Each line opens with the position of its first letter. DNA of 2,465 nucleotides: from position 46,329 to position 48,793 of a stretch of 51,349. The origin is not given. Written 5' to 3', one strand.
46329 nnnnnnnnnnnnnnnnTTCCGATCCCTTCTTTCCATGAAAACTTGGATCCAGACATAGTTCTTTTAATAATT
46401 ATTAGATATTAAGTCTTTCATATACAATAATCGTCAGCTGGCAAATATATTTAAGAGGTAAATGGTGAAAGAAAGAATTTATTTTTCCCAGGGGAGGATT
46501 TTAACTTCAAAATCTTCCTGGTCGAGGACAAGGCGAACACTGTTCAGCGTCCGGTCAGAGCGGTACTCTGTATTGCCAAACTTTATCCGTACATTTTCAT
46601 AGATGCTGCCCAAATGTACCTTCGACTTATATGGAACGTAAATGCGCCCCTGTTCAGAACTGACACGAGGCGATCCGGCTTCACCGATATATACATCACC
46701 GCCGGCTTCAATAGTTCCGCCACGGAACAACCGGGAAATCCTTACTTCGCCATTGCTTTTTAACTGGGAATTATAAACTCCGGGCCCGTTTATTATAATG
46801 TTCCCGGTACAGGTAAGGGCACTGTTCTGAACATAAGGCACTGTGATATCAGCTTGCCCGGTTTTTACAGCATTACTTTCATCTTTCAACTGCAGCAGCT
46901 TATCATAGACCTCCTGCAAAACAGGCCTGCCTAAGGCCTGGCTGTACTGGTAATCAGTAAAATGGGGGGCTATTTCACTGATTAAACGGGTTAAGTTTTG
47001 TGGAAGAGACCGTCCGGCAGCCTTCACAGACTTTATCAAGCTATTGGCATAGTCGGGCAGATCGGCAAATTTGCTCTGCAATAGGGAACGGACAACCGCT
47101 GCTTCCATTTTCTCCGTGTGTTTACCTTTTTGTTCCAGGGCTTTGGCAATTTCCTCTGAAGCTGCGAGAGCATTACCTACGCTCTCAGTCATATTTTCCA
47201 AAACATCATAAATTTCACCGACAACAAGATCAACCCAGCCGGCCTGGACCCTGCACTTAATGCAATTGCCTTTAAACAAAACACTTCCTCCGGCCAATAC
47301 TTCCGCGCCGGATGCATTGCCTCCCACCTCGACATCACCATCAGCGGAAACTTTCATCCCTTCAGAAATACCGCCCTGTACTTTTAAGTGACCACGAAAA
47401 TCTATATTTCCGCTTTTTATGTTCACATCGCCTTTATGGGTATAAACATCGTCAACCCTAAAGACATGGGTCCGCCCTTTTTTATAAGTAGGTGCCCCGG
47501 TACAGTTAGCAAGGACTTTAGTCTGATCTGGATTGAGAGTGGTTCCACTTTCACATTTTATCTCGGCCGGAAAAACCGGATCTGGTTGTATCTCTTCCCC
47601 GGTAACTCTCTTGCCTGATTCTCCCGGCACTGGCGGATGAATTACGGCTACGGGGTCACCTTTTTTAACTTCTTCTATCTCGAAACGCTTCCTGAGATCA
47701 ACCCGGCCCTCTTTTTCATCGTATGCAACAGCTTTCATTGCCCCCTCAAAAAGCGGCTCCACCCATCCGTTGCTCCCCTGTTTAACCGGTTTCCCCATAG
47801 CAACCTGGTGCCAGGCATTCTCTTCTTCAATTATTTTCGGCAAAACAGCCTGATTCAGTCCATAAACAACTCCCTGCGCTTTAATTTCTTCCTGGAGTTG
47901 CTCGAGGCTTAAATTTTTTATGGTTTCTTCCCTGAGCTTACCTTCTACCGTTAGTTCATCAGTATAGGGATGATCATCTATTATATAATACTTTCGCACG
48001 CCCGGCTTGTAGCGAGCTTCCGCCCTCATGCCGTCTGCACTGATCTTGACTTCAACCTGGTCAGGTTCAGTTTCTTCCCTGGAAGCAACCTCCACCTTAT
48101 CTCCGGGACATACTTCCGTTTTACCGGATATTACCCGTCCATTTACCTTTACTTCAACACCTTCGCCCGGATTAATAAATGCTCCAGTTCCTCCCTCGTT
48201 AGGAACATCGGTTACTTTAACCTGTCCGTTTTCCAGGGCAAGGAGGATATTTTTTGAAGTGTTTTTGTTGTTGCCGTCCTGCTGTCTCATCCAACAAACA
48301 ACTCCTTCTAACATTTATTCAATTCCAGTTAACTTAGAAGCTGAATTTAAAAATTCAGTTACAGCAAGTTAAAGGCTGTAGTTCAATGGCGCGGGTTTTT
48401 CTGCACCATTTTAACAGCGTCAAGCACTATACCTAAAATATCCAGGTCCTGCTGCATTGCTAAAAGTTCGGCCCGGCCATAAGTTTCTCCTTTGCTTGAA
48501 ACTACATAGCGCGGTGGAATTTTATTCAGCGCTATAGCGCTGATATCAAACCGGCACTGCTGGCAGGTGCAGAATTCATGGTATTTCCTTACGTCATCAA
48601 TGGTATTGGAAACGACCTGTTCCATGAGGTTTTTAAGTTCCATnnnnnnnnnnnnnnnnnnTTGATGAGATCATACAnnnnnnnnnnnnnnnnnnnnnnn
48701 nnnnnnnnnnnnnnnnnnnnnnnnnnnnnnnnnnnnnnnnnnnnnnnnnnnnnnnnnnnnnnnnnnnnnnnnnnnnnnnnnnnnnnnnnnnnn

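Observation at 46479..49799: HD-GYP + ComFB + FapA(DUF342) trio placed between a c-di-GMP riboswitch and flgM: candidate second-messenger module for flagellar assembly or placement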

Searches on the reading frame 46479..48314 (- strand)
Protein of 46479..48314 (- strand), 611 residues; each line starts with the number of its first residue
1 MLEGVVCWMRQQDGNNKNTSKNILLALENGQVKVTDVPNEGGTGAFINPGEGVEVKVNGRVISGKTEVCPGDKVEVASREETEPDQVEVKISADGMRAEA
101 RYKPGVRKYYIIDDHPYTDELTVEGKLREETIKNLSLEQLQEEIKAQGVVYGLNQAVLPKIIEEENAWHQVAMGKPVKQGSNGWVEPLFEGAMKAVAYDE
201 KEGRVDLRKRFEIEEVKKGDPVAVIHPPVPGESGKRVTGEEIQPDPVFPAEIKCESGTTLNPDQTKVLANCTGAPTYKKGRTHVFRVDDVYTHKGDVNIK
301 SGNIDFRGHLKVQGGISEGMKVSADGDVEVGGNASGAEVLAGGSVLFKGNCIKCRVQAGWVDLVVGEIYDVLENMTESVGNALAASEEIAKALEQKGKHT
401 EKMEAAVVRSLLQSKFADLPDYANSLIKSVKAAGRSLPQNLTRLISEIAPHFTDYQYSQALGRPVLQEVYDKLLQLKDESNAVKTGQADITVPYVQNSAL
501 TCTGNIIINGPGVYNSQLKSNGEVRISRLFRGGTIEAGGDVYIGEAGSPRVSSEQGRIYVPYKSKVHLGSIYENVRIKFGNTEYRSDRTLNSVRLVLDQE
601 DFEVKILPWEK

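Call 4: search_protein_families(library=pfam, proteins=[window:46479-48314:-], max_evalue=0.01)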
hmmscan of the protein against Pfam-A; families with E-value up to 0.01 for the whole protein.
window:46479-48314:- (611 aa): 2 families
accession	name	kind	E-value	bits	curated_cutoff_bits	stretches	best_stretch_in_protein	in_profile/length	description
PF20250.3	FapA_N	-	6.5e-34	117.3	27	1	87-279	1-177/178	Flagellar Assembly Protein A N-terminal region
PF03961.19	FapA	-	3.9e-27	96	31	2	289-359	1-74/272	Flagellar Assembly Protein A beta solenoid domain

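Call 5: search_protein_families(library=ncbifam, proteins=[window:46479-48314:-], max_evalue=0.01)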
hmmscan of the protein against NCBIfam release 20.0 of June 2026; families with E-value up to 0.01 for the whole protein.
window:46479-48314:- (611 aa): 1 family
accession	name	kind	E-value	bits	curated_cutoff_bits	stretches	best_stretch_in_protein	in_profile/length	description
NF010598.0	PRK13992.1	equivalog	0.0026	17.2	183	0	310-359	99-148/205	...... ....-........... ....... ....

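Call 19: search_solved_structures(query=window:46479-48314:-, max_evalue=1, show_alignments=1)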
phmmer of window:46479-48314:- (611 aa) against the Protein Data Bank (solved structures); distinct sequences matched with E-value up to 1: 1.
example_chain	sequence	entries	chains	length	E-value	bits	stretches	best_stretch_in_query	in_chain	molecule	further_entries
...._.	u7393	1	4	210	0.08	14.7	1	296-358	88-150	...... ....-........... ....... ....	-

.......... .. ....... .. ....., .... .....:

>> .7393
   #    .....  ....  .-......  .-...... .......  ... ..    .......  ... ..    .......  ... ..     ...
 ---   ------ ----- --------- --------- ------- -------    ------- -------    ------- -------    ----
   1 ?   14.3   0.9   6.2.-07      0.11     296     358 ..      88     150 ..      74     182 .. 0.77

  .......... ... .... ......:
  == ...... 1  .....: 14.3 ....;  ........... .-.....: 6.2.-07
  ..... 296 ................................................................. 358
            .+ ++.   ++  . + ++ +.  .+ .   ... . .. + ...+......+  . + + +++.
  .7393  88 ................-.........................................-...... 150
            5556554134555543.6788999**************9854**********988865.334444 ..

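Call 25: find_homologous_proteins(query=window:46479-48290:-, max_evalue=0.00001)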
Query window:46479-48290:- (603 aa): 63 proteins with E <= 0.00001 among 8000 candidates.
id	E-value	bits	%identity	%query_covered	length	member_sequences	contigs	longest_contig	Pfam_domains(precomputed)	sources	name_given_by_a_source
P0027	0.0e+0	1350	100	100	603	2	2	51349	PF20250.4,PF03961.20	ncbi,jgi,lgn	-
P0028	1.1e-293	993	72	100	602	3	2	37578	PF20250.4,PF03961.20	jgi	-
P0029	1.0e-256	871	65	98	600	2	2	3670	PF20250.4,PF03961.20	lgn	-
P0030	1.6e-251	854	62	100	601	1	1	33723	PF20250.4,PF03961.20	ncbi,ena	-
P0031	7.0e-249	845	60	100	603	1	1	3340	PF20250.4,PF03961.20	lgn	-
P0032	6.6e-247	839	60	100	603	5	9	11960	PF20250.4,PF03961.20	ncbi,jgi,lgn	jgi:uncharacterized protein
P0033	2.1e-245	834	60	100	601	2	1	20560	PF20250.4,PF03961.20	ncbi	-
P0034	2.1e-245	834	61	100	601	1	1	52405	PF20250.4,PF03961.20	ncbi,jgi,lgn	-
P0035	1.2e-244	831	61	100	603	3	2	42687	PF20250.4,PF03961.20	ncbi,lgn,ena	-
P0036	1.1e-242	825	59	100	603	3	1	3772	PF20250.4,PF03961.20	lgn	-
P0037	7.6e-242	822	59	100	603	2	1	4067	PF20250.4,PF03961.20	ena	-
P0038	1.3e-241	821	59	100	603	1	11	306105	PF20250.4,PF03961.20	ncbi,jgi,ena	jgi:hypothetical protein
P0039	7.2e-239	812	60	100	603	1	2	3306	PF20250.4,PF03961.20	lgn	-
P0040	1.3e-236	805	59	100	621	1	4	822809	PF20250.4,PF03961.20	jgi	jgi:uncharacterized protein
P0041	1.0e-234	799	59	99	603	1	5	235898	PF20250.4,PF03961.20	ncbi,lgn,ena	-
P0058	3.1e-172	592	48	95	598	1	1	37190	PF20250.4,PF03961.20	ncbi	ncbi:MAG: FapA family protein [Bacillota bacterium]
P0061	6.9e-116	406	39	88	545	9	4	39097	PF20250.4,PF03961.20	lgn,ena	-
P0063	1.1e-54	204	29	87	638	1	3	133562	PF20250.4,PF03961.20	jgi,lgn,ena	-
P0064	3.7e-19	87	25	87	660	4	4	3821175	PF14804.12,PF20250.4,PF03961.20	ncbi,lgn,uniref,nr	ncbi:FapA family protein [Clostridium botulinum]|uniref:FapA family protein n=1 Tax=Clostridium botu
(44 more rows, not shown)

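Call 26: find_encoding_contigs(protein=P0058, flank=6000, max_places=1)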
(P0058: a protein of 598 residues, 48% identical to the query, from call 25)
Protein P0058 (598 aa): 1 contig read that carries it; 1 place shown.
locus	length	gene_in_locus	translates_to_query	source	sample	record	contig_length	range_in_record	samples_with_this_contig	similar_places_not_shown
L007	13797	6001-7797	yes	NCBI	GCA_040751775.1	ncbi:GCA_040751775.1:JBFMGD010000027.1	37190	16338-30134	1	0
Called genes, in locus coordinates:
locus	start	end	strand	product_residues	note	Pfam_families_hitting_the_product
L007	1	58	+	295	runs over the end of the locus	PF00795:CN_hydrolase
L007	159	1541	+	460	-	PF01979:Amidohydro_1, PF07969:Amidohydro_3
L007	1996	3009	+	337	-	PF18152:DAHP_snth_FXD, PF00793:DAHP_synth_1, PF03102:NeuB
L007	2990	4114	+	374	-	PF03446:NAD_binding_2 (weak), PF03807:F420_oxidored (weak), PF02153:PDH_N, PF20463:PDH_C, PF01842:ACT (weak)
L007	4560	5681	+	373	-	PF13487:HD_5, PF01966:HD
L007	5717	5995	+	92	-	PF10719:ComFB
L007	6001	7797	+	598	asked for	PF20250:FapA_N, PF03961:FapA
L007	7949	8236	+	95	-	PF04316:FlgM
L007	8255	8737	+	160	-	-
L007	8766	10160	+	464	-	PF00460:Flg_bb_rod (weak), PF22638:FlgK_D1, PF06429:Flg_bbr_C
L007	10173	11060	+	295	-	PF00669:Flagellin_N, PF00700:Flagellin_C (weak)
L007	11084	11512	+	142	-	PF02623:FliW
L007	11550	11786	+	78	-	PF02599:CsrA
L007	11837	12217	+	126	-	PF03646:FlaG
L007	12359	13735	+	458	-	PF00669:Flagellin_N, PF00700:Flagellin_C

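Call 27: find_encoding_contigs(protein=P0061, flank=6000, max_places=1)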
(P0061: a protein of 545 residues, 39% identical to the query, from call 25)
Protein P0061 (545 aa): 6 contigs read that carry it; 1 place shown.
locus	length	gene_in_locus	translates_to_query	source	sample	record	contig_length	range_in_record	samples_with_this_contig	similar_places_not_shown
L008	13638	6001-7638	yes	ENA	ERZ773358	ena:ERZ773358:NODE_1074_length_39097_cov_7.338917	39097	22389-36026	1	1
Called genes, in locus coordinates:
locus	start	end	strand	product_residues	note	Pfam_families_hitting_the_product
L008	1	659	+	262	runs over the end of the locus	PF03747:ADP_ribosyl_GH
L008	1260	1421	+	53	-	PF03190:Thioredox_DsbH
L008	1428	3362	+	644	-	PF03190:Thioredox_DsbH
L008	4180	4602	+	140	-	-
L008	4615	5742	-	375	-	PF08331:QueG_DUF1730, PF03130:HEAT_PBS (faint), PF13484:Fer4_16, PF25160:LdpA_Fe-S-bd (faint), PF13646:HEAT_2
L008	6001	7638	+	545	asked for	PF20250:FapA_N, PF03961:FapA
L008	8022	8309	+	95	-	PF04316:FlgM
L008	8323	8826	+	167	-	PF05130:FlgN (weak)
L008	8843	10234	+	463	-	PF22638:FlgK_D1, PF06429:Flg_bbr_C (weak)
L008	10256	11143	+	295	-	PF00669:Flagellin_N, PF00700:Flagellin_C (weak)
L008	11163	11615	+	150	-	PF02623:FliW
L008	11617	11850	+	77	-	PF02599:CsrA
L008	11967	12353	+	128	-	PF03646:FlaG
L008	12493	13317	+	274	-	PF00669:Flagellin_N, PF00700:Flagellin_C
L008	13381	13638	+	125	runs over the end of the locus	PF03646:FlaG (weak)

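Call 28: find_encoding_contigs(protein=P0063, flank=6000, max_places=1)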
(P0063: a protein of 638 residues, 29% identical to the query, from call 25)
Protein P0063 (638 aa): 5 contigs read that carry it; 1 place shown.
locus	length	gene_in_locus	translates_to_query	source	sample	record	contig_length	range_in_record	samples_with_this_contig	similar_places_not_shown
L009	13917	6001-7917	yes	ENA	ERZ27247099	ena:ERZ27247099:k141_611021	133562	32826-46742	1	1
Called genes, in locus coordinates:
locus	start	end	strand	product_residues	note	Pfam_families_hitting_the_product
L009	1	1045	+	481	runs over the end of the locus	PF00072:Response_reg, PF00158:Sigma54_activat, PF14532:Sigma54_activ_2, PF25601:AAA_lid_14, PF02954:HTH_8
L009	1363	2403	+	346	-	PF00158:Sigma54_activat, PF14532:Sigma54_activ_2, PF07728:AAA_5 (faint), PF25601:AAA_lid_14, PF02954:HTH_8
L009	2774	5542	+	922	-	PF00989:PAS, PF08448:PAS_4, PF13426:PAS_9, PF08447:PAS_3, PF00989:PAS, PF08448:PAS_4, PF13188:PAS_8, PF13426:PAS_9, +3 more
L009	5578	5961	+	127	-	PF13560:HTH_31, PF01381:HTH_3, PF12844:HTH_19, PF13413:HTH_25 (weak), PF13443:HTH_26 (weak)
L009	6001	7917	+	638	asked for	PF20250:FapA_N, PF03961:FapA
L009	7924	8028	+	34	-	-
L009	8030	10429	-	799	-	PF13188:PAS_8 (faint), PF00989:PAS (faint), PF08447:PAS_3 (faint), PF13596:PAS_10 (faint), PF08448:PAS_4, PF13426:PAS_9, PF00512:HisKA, PF02518:HATPase_c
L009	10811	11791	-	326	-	PF25919:BSH_CusB (faint), PF25984:BSH_YknX (faint), PF25881:HH_YBHG, PF25885:HH_EMRA (weak), PF25876:HH_MFP_RND (weak), PF25893:HH_CzcB (weak), PF25990:Beta-barrel_YknX (weak)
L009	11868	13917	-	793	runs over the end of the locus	PF02687:FtsX, PF12704:MacB_PCD (weak), PF02687:FtsX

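Call 29: find_encoding_contigs(protein=P0064, flank=6000, max_places=1)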
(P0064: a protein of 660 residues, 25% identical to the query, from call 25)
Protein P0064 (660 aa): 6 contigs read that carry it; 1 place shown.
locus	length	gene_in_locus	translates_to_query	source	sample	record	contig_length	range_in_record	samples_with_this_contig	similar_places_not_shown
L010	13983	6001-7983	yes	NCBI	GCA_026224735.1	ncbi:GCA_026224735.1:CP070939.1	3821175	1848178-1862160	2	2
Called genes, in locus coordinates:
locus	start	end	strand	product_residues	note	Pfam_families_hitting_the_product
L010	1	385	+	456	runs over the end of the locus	PF01554:MatE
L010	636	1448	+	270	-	PF07690:MFS_1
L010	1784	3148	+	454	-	PF00860:Xan_ur_permease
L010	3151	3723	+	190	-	PF00156:Pribosyltran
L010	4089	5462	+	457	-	PF01554:MatE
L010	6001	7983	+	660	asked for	PF14804:Jag_N, PF20250:FapA_N, PF03961:FapA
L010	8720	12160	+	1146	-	PF00289:Biotin_carb_N, PF02786:CPSase_L_D2, PF07478:Dala_Dala_lig_C, PF02785:Biotin_carb_C, PF00682:HMGL-like, PF02436:PYC_OADA, PF00364:Biotin_lipoyl, PF25917:BSH_RND, +1 more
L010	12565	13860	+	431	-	PF01979:Amidohydro_1, PF07969:Amidohydro_3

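Call 31: find_related_loci(query=A1, collection=genome_contigs, flank=7000)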
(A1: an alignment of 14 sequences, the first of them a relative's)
Query A1 (603 aa) in genome_contigs; peptide patterns used: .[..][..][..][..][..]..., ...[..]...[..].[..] (x = any residue, [..] = any of these).
227 stretches matched a pattern; 95 encode a relative of the query (tblastn E <= 1e-3); the best 80 are kept; 80 distinct loci.
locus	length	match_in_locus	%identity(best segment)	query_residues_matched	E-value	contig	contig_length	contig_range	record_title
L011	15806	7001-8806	73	1-603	0e+0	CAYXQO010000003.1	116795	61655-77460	MAG TPA_asm: uncultured Syntrophomonadaceae bacterium isolate binchicken_co32_351 genome assembly, contig: NODE_65_lengt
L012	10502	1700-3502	62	1-603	0e+0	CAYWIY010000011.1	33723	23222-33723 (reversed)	MAG TPA_asm: uncultured Syntrophomonadaceae bacterium isolate binchicken_co32_447 genome assembly, contig: NODE_1576_len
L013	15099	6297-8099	61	1-603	0e+0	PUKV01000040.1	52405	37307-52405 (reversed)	MAG: Syntrophomonadaceae bacterium isolate B1Sed10_67 B1-Sed10-C328, whole genome shotgun sequence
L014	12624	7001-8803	61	2-603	0e+0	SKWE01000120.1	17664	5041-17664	MAG: Syntrophomonadaceae bacterium isolate CSSed162cmB_188 CSSed16-2cmB-7977, whole genome shotgun sequence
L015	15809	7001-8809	59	1-603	0e+0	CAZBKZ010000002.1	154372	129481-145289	MAG TPA_asm: uncultured Syntrophomonadaceae bacterium isolate SRP241341_co1_200 genome assembly, contig: NODE_103_length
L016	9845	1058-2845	59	7-603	0e+0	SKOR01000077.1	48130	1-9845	MAG: Syntrophomonadaceae bacterium isolate CSSed162cmA_337 CSSed16-2cmA-588, whole genome shotgun sequence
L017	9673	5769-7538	56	13-603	0e+0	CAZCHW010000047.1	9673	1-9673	MAG TPA_asm: uncultured Syntrophomonadaceae bacterium isolate SRP241326_co3_172 genome assembly, contig: NODE_8361_lengt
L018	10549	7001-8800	57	3-603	0e+0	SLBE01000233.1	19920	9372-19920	MAG: Syntrophomonadaceae bacterium isolate CSSed162cmB_433 CSSed16-2cmB-6081, whole genome shotgun sequence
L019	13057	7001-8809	54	1-603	0e+0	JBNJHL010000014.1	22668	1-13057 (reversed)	MAG: Bacillota bacterium isolate Y22_0dBSd3.bin.77 NODE_1650_length_22668_cov_4.073552, whole genome shotgun sequence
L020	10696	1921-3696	65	10-602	0e+0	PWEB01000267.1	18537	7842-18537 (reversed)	MAG: Syntrophomonadaceae bacterium isolate T1Sed10_93 T1-Sed10-C2640, whole genome shotgun sequence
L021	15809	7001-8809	59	1-603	0e+0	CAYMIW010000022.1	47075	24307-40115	MAG TPA_asm: uncultured Syntrophomonadaceae bacterium isolate SRP241326_co4_268 genome assembly, contig: NODE_1202_lengt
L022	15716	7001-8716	48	31-603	8e-170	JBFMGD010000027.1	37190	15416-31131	MAG: Bacillota bacterium isolate MAG288 MAG288_27, whole genome shotgun sequence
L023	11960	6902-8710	60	1-603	0e+0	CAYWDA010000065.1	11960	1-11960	MAG TPA_asm: uncultured Syntrophomonadaceae bacterium isolate SRP067234_co1_27 genome assembly, contig: k99_811996, whol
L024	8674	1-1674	41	39-598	5e-136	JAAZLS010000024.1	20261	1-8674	MAG: Bacillota bacterium isolate AS23ysBPME_247 57898_AS23, whole genome shotgun sequence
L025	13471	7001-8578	39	72-601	8e-119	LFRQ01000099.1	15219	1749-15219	MAG: Clostridia bacterium DTU022 scaffold18508, whole genome shotgun sequence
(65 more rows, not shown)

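Call 94: list_cluster_members(proteins=[P0027, P0250, window:48383-48643:-])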
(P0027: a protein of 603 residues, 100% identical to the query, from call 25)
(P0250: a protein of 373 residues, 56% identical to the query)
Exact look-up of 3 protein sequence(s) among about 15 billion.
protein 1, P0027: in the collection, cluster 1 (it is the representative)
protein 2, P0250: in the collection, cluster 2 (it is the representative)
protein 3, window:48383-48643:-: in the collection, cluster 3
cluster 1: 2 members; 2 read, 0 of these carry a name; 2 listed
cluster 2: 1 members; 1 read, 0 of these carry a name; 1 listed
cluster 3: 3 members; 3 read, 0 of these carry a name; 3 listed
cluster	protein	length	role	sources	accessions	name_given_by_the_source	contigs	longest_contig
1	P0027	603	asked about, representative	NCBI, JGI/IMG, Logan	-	-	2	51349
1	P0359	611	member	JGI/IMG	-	-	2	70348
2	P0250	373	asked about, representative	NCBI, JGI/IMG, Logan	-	-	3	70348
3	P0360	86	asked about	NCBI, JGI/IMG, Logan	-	-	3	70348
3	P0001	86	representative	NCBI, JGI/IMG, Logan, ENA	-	-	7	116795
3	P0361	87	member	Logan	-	-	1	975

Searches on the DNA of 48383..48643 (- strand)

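Call 35: search_rna_families(sources=[L001, L011, L013, L014, L015, L018, L019, L021, L022, L023], threshold=gathering)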
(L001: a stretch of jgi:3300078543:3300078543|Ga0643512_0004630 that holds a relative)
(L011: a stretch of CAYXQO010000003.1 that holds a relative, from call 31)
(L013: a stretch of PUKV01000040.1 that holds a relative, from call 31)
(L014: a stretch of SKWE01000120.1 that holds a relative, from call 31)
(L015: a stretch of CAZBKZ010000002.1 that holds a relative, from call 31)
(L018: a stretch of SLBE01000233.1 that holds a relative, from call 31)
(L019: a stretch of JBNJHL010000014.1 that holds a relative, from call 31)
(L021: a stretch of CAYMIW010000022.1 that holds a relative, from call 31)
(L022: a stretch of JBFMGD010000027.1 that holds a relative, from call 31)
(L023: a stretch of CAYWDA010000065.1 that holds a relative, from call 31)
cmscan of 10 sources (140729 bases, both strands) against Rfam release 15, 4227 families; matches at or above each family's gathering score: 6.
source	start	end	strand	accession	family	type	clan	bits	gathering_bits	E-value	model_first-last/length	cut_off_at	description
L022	2625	2878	+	RF00230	T-box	Cis-reg; leader;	-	116.2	93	1.1e-24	1-219/219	no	T-box leader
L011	5186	5274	+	RF03167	c-di-GMP-I-GGC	Cis-reg; riboswitch;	CL00126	71.6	59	1.2e-14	1-80/80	no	c-di-GMP-I-GGC riboswitch aptamer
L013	13439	13516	+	RF03167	c-di-GMP-I-GGC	Cis-reg; riboswitch;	CL00126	65.7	59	6.2e-13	1-80/80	no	c-di-GMP-I-GGC riboswitch aptamer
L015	14174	14250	+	RF03167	c-di-GMP-I-GGC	Cis-reg; riboswitch;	CL00126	63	59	3.5e-12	1-80/80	no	c-di-GMP-I-GGC riboswitch aptamer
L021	14179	14255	+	RF03167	c-di-GMP-I-GGC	Cis-reg; riboswitch;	CL00126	63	59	3.5e-12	1-80/80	no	c-di-GMP-I-GGC riboswitch aptamer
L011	14378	14457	+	RF01051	c-di-GMP-I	Cis-reg; riboswitch;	CL00126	59.7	35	7.9e-09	1-87/87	no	c-di-GMP-I riboswitch aptamer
